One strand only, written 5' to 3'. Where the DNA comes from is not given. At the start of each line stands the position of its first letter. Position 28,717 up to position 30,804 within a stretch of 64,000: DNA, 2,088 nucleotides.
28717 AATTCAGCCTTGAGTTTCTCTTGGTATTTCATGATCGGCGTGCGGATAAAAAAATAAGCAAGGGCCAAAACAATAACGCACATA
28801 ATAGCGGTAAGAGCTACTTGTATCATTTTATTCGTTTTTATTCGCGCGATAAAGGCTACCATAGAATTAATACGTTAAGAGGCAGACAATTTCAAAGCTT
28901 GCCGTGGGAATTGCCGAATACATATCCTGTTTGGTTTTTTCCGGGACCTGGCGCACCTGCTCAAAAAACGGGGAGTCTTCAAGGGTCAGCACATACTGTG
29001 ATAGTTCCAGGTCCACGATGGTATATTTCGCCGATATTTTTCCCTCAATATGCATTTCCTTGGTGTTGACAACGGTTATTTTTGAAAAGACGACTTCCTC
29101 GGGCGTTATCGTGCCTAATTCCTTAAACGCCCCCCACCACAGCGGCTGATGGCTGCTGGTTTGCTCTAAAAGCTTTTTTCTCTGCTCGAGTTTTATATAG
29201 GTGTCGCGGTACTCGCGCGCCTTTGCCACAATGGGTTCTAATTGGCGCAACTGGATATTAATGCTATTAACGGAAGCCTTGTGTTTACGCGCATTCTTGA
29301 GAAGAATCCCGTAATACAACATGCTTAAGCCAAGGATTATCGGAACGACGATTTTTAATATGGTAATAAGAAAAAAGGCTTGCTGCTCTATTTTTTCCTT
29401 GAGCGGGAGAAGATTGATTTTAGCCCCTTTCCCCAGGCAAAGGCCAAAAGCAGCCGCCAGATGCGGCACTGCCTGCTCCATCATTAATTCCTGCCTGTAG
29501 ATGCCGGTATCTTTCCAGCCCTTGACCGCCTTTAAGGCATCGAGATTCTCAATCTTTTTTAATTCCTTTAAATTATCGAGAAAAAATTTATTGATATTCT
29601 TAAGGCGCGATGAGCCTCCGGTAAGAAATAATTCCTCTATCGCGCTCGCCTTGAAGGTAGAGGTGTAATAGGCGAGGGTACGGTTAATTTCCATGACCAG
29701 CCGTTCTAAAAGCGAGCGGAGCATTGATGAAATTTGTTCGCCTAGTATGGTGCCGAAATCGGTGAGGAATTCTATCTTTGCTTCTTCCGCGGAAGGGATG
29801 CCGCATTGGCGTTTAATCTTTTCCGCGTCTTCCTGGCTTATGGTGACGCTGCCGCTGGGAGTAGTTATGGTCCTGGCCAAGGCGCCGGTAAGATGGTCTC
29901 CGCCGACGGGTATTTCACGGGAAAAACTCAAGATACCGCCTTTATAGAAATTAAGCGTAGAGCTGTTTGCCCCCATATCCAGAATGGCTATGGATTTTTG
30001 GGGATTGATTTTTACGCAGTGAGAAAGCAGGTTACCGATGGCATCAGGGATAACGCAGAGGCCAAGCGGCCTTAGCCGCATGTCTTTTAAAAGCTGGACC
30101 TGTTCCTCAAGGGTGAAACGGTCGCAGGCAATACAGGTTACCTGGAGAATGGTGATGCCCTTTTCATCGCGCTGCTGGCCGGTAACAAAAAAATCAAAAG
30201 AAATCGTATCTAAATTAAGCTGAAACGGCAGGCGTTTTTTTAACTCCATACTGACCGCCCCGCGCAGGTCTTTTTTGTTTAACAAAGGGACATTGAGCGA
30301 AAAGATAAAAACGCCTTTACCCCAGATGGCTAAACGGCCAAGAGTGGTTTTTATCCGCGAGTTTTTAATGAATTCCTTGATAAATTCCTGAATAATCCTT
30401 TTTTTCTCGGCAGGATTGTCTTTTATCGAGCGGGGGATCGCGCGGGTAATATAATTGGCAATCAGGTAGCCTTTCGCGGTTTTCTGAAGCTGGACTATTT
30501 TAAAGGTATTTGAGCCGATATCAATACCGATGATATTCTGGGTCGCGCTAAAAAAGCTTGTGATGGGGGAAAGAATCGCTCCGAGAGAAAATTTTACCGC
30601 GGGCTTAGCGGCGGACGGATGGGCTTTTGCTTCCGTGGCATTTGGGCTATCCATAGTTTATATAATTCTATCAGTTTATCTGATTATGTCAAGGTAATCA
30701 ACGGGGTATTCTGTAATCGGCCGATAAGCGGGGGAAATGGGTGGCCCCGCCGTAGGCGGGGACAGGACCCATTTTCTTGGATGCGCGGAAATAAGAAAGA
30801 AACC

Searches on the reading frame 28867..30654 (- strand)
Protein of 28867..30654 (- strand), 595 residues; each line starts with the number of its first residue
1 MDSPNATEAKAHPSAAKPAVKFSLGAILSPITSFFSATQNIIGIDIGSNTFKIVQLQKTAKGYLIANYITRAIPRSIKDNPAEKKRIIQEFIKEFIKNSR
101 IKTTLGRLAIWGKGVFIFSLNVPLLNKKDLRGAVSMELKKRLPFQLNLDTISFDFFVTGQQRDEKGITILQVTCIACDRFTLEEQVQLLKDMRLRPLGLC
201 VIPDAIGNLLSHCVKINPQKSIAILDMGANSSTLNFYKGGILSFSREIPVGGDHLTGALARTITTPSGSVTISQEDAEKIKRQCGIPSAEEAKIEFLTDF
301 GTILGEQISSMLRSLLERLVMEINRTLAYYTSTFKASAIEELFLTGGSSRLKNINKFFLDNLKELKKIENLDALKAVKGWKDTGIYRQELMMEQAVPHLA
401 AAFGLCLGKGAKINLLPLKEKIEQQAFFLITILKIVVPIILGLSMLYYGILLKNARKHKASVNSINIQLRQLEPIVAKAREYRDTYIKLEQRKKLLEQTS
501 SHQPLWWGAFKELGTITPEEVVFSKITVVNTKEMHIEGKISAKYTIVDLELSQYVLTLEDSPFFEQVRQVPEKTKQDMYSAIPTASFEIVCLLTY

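Call 27: search_protein_families(library=pfam, proteins=[window:28867-30654:-], max_evalue=0.001)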
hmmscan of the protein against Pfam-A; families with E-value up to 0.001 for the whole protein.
window:28867-30654:- (595 aa): 4 families
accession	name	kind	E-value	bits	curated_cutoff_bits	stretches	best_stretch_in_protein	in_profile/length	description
PF11104.14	PilM_2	-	2.4e-31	109.4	27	1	43-407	1-337/340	Type IV pilus assembly protein PilM;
PF14450.12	FtsA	-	8.9e-11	42.7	31.8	1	223-362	1-103/127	Cell division protein FtsA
PF06723.19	MreB_Mbl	-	6.4e-07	29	27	1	216-364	141-299/327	MreB/Mbl protein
PF05137.18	PilN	-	0.00024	21.5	22.8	0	510-591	3-76/78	Fimbrial assembly protein (PilN)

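Call 74: search_protein_families(library=ncbifam, proteins=[window:28867-30654:-], max_evalue=0.01)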
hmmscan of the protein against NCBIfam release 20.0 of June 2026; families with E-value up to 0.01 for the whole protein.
window:28867-30654:- (595 aa): 8 families
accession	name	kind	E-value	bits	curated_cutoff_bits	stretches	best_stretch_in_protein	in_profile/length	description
NF045709.1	Amuc_1101_fam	equivalog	9.8e-35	120.4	650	1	38-531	4-476/608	Amuc_1101 family PilM-like pilus complex protein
TIGR01175.1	pilM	subfamily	1.1e-33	116.7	133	1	40-407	4-345/348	type IV pilus assembly protein PilM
TIGR01174.1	ftsA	equivalog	3.3e-09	36.3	175.85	1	222-358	198-334/371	cell division protein FtsA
NF010539.0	PRK13927.1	subfamily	8.4e-06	24.9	293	1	214-361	145-303/339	rod shape-determining protein MreB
TIGR00904.1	mreB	subfamily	1.3e-05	24.4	365.75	1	222-377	152-318/334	MreB/Mrl family cell shape determining protein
NF040964.1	MamK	subfamily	7.4e-05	21.9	400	1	222-367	146-298/335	MamK family actin-like protein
TIGR02529.1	EutJ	subfamily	0.0002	21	152.1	0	222-283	110-164/239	ethanolamine utilization protein EutJ family protein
NF011660.0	PRK15080.1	equivalog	0.00022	20.5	182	0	222-283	143-197/277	ethanolamine utilization protein EutJ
